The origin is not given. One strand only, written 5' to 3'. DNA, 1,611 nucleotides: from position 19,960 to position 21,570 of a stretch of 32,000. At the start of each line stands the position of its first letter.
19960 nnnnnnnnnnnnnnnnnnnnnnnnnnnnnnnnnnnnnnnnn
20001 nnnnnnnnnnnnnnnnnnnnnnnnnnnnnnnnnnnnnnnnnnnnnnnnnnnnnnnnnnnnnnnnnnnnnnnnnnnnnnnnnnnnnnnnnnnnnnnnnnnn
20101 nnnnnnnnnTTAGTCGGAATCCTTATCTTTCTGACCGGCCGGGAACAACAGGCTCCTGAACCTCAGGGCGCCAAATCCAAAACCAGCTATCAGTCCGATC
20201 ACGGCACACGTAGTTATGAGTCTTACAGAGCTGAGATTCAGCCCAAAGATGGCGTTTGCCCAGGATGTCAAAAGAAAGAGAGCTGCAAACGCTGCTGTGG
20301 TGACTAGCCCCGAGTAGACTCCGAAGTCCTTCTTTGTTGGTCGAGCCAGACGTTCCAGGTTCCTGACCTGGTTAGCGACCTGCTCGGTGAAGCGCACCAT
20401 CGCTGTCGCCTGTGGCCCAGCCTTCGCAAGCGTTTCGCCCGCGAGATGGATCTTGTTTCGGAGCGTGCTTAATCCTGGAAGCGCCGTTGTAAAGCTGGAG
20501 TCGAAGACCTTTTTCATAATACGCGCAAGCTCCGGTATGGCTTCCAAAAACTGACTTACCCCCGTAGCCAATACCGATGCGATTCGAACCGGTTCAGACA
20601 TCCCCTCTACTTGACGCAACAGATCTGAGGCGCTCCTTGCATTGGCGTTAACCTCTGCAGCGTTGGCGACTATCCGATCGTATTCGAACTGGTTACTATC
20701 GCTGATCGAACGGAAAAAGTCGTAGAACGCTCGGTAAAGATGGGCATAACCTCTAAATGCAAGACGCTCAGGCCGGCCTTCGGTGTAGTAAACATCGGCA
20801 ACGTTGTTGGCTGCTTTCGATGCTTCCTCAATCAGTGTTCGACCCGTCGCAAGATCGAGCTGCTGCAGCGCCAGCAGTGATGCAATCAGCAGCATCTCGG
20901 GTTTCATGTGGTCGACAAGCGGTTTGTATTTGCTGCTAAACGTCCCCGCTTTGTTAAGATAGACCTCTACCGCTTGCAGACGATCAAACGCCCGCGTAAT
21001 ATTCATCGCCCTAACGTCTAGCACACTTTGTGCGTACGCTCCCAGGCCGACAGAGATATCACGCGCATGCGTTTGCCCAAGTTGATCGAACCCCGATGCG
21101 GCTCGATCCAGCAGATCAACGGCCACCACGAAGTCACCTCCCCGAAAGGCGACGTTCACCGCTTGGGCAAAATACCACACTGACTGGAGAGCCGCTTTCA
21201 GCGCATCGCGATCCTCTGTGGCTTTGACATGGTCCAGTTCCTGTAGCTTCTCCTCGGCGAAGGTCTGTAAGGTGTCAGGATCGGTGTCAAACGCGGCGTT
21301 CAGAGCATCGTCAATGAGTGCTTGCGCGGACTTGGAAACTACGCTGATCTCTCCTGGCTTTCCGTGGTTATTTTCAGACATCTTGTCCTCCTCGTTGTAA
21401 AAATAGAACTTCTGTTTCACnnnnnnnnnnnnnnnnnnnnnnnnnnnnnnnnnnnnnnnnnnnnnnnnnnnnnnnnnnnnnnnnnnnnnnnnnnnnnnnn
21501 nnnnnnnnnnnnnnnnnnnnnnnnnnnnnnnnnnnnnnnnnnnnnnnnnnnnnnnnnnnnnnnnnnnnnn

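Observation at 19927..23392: GC-rich catalase island bracketed by near-identical 107-bp direct repeats, with no recombinase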

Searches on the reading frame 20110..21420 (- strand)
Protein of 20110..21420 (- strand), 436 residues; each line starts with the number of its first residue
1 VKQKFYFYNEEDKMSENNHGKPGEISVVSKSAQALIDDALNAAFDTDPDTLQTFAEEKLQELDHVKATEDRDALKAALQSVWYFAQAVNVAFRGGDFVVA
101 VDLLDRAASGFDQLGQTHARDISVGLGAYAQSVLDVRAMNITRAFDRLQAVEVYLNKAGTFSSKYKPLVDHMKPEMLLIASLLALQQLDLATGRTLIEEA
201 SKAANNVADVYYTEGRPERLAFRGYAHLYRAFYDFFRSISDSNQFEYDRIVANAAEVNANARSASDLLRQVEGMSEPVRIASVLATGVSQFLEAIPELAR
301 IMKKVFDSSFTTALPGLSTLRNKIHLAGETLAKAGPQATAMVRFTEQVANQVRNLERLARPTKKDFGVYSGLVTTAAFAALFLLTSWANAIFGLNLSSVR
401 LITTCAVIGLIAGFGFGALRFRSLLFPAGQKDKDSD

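Call 9: search_protein_families(library=pfam, proteins=[window:20110-21420:-], max_evalue=0.01)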
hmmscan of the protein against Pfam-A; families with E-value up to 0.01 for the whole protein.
window:20110-21420:- (436 aa): 0 families

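Call 16: find_encoding_contigs(protein=window:20110-21381:-, flank=10000, max_places=10)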
Protein window:20110-21381:- (423 aa): 8 contigs read that carry it; 8 places shown.
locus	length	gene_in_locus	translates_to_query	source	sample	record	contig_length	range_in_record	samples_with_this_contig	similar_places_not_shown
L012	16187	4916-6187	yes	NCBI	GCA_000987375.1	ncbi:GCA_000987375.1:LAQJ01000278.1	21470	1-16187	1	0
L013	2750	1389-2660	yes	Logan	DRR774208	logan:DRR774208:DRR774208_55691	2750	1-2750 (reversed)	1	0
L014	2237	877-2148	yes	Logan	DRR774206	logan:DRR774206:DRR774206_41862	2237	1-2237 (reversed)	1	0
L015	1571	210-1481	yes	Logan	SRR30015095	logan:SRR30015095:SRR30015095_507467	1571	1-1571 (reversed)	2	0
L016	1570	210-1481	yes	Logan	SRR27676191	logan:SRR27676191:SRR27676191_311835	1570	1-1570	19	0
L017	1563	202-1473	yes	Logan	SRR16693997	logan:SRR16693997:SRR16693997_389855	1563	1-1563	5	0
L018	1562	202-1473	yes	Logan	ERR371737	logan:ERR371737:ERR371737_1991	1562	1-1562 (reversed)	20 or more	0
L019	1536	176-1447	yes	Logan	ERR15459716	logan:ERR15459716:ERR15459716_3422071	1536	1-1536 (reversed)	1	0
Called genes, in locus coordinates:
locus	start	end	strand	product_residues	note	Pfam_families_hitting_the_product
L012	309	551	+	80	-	-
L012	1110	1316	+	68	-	-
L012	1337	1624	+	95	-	PF14076:DUF4258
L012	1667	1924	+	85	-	-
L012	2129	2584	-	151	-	-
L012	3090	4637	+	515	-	PF00199:Catalase, PF06628:Catalase-rel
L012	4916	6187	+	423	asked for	-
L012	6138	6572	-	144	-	-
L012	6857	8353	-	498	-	PF02446:Glyco_hydro_77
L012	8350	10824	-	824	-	PF03065:Glyco_hydro_57, PF12055:DUF3536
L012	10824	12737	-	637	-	PF02922:CBM_48, PF00128:Alpha-amylase, PF02806:Alpha-amylase_C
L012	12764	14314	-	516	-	PF01636:APH (faint)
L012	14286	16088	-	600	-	PF00128:Alpha-amylase, PF16657:Malt_amylase_C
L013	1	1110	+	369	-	?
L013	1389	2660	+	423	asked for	-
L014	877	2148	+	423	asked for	-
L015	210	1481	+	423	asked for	-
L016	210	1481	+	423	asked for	-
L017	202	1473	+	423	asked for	-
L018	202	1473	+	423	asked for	-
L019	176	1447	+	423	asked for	-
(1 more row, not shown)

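Call 34: find_homologous_proteins(query=window:20110-21381:-, max_evalue=0.001)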
Query window:20110-21381:- (423 aa): 12 proteins with E <= 0.001 among 8000 candidates.
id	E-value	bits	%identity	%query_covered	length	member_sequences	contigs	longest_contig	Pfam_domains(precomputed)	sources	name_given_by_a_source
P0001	7.8e-270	912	100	100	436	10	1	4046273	-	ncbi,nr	ncbi:MAG: hypothetical protein L3J18_17955 [Candidatus Brocadia sp.]|nr:MAG: hypothetical protein L3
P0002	2.6e-121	423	50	98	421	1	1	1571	-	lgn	-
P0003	7.3e-117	409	47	100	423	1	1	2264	-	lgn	-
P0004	1.5e-115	404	48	97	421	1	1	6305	-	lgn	-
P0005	3.1e-107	377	45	99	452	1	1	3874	-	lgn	-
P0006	4.6e-91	324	40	98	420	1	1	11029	-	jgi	jgi:hypothetical protein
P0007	1.3e-89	319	41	97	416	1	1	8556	-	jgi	jgi:hypothetical protein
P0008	1.0e-82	296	39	96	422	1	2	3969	-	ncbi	-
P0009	2.1e-80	289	39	94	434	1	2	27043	-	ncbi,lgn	-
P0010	2.9e-74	269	36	99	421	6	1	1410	-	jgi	-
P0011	9.4e-61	224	33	96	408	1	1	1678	-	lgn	-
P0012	5.2e-39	152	36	58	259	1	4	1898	-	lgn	-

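Call 35: find_encoding_contigs(protein=P0009, flank=10000, max_places=3)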
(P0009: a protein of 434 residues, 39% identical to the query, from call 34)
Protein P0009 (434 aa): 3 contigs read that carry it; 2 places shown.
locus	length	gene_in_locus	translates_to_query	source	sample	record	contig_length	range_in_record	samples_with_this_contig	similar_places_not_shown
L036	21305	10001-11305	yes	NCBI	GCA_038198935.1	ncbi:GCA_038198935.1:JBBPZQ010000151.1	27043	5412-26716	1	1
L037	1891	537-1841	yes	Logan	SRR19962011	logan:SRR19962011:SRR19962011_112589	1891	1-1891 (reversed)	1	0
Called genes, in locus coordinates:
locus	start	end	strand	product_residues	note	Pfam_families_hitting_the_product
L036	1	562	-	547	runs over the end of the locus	PF03990:DUF348, PF07501:G5, PF26549:Tricorn_N (faint), PF07676:PD40 (faint)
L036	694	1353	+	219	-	PF01386:Ribosomal_L25p, PF14693:Ribosomal_TL5_C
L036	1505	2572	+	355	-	PF06723:MreB_Mbl, PF00022:Actin (weak), PF11104:PilM_2 (faint), PF00012:HSP70, PF14450:FtsA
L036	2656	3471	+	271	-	PF04085:MreC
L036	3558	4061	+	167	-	PF04093:MreD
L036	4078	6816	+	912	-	-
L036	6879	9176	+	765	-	PF03717:PBP_dimer, PF00905:Transpeptidase, PF13620:CarboxypepD_reg (weak)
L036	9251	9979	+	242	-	PF05209:MinC_N, PF22642:MinC_N_1 (weak), PF03775:MinC_C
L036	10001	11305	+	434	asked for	-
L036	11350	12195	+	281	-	PF00142:Fer4_NifH (faint), PF01656:CbiA, PF02374:ArsA_ATPase (weak), PF06564:CBP_BcsQ, PF09140:MipZ, PF10609:ParA, PF13614:AAA_31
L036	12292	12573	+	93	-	PF03776:MinE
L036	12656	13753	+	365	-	PF01098:FTSW_RODA_SPOVE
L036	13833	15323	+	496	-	PF00749:tRNA-synt_1c, PF19269:Anticodon_2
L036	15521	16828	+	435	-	PF13439:Glyco_transf_4, PF13579:Glyco_trans_4_4, PF20706:GT4-conflict, PF00534:Glycos_transf_1, PF13692:Glyco_trans_1_4, PF13524:Glyco_trans_1_2 (faint)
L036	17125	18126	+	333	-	PF04339:FemAB_like (weak), PF13480:Acetyltransf_6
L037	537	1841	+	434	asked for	-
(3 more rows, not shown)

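Call 36: find_encoding_contigs(protein=P0006, flank=10000, max_places=3)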
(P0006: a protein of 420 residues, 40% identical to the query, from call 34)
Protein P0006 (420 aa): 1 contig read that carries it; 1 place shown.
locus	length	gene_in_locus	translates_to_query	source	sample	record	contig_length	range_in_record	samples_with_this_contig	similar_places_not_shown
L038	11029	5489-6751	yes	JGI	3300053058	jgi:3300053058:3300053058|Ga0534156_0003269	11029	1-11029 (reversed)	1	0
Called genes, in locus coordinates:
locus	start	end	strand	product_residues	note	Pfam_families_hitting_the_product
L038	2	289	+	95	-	?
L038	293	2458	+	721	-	-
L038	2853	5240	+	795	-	PF01734:Patatin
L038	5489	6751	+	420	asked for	-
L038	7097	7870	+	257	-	PF12686:DUF3800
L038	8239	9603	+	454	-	PF00128:Alpha-amylase (weak), PF09154:Alpha-amy_C_pro (weak)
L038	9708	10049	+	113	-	PF05635:23S_rRNA_IVP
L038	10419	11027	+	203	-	?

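Call 37: find_encoding_contigs(protein=P0007, flank=10000, max_places=3)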
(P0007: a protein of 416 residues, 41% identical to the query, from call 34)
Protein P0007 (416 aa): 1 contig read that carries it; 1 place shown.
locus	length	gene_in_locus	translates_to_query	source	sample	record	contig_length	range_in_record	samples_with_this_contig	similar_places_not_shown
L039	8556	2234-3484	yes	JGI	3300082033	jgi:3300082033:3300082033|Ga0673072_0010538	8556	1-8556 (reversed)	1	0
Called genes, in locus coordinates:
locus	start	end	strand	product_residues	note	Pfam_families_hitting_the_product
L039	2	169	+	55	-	?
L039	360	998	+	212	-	PF03807:F420_oxidored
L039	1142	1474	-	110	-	PF01809:YidD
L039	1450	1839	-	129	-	-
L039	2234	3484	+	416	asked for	-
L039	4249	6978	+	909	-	PF10150:RNase_E_G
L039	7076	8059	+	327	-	PF12146:Hydrolase_4, PF00561:Abhydrolase_1, PF12697:Abhydrolase_6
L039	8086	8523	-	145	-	PF08816:Ivy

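Call 43: find_encoding_contigs(protein=P0024, flank=10000, max_places=4)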
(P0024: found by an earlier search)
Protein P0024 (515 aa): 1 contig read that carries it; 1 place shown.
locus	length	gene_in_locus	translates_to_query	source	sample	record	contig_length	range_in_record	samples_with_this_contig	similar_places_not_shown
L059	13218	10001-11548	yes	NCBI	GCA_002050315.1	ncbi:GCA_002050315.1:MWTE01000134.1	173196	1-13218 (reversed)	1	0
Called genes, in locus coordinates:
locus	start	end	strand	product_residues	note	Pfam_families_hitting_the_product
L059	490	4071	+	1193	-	PF01855:POR_N, PF17147:PFOR_II, PF01558:POR, PF10371:EKR, PF12837:Fer4_6 (weak), PF12838:Fer4_7, PF13183:Fer4_8 (weak), PF13237:Fer4_10, +4 more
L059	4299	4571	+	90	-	PF04365:BrnT_toxin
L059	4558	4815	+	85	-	-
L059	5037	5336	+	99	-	-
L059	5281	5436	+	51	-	PF04365:BrnT_toxin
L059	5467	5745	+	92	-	-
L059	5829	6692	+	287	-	-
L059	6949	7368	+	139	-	-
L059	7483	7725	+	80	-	-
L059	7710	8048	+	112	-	PF02452:PemK_toxin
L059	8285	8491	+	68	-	-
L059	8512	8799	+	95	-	PF14076:DUF4258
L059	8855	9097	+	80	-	-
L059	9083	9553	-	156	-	-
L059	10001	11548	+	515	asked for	PF00199:Catalase, PF06628:Catalase-rel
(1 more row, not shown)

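Call 44: find_encoding_contigs(protein=P0028, flank=10000, max_places=4)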
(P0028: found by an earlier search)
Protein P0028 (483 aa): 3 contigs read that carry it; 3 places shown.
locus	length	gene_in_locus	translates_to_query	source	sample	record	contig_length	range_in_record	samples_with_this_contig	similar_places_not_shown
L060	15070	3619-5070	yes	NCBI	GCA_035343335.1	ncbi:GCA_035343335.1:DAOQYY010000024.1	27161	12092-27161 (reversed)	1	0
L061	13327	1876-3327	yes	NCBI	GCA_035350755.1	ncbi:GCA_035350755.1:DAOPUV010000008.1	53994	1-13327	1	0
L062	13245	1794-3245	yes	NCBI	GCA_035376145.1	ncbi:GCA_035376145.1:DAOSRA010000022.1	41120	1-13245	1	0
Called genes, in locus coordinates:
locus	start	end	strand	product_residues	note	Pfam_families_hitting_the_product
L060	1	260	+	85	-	?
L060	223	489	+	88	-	-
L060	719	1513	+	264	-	PF12697:Abhydrolase_6, PF00561:Abhydrolase_1, PF12146:Hydrolase_4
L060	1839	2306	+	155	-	PF01325:Fe_dep_repress, PF02742:Fe_dep_repr_C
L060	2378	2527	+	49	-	PF10055:DUF2292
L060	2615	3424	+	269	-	PF13557:Phenol_MetA_deg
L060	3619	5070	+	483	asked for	PF00199:Catalase, PF06628:Catalase-rel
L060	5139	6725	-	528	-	PF04055:Radical_SAM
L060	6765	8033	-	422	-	PF05239:PRC (faint), PF03448:MgtE_N, PF14841:FliG_M (faint), PF00571:CBS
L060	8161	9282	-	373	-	PF00657:Lipase_GDSL (weak), PF13472:Lipase_GDSL_2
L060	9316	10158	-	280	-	PF01075:Glyco_transf_9 (faint)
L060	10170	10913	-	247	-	PF20582:UPF0758_N, PF12826:HHH_2 (weak), PF04002:RadC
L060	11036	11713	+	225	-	PF00753:Lactamase_B, PF19583:ODP, PF23023:Anti-Pycsar_Apyc1 (weak), PF12706:Lactamase_B_2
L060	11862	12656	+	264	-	PF00497:SBP_bac_3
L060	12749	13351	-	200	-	PF18475:PIN7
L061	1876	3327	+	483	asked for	PF00199:Catalase, PF06628:Catalase-rel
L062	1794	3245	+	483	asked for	PF00199:Catalase, PF06628:Catalase-rel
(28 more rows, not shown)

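Call 45: find_encoding_contigs(protein=P0019, flank=10000, max_places=6)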
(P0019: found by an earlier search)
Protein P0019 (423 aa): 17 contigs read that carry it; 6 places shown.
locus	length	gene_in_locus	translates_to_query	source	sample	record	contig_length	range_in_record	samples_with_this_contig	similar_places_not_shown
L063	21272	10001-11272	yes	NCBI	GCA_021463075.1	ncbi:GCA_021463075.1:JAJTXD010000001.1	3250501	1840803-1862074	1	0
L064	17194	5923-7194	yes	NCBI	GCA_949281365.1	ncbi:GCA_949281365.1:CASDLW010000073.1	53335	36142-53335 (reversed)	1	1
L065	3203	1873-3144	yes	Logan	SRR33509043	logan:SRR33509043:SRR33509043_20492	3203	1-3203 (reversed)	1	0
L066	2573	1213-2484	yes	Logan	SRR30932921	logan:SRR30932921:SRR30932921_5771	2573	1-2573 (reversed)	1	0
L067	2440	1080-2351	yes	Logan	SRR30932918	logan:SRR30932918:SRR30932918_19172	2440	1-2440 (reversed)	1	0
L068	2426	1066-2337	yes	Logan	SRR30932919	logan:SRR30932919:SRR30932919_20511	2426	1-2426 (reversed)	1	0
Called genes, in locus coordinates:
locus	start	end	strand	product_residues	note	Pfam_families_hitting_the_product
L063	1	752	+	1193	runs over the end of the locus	PF01855:POR_N, PF17147:PFOR_II, PF01558:POR, PF10371:EKR, PF12837:Fer4_6 (weak), PF12838:Fer4_7, PF13183:Fer4_8 (weak), PF13237:Fer4_10, +4 more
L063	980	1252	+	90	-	PF04365:BrnT_toxin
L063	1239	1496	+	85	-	-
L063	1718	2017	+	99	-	-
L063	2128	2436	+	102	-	-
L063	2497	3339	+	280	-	PF01555:N6_N4_Mtase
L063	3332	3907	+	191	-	PF01844:HNH, PF14279:HNH_5 (weak)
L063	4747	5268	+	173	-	-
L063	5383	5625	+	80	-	-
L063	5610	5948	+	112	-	PF02452:PemK_toxin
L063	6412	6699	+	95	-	PF14076:DUF4258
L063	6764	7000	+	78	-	-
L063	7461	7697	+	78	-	-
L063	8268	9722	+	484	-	PF00199:Catalase, PF06628:Catalase-rel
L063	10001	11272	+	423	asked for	-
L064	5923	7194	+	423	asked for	-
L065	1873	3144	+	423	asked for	-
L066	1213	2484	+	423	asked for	-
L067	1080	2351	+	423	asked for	-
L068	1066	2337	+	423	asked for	-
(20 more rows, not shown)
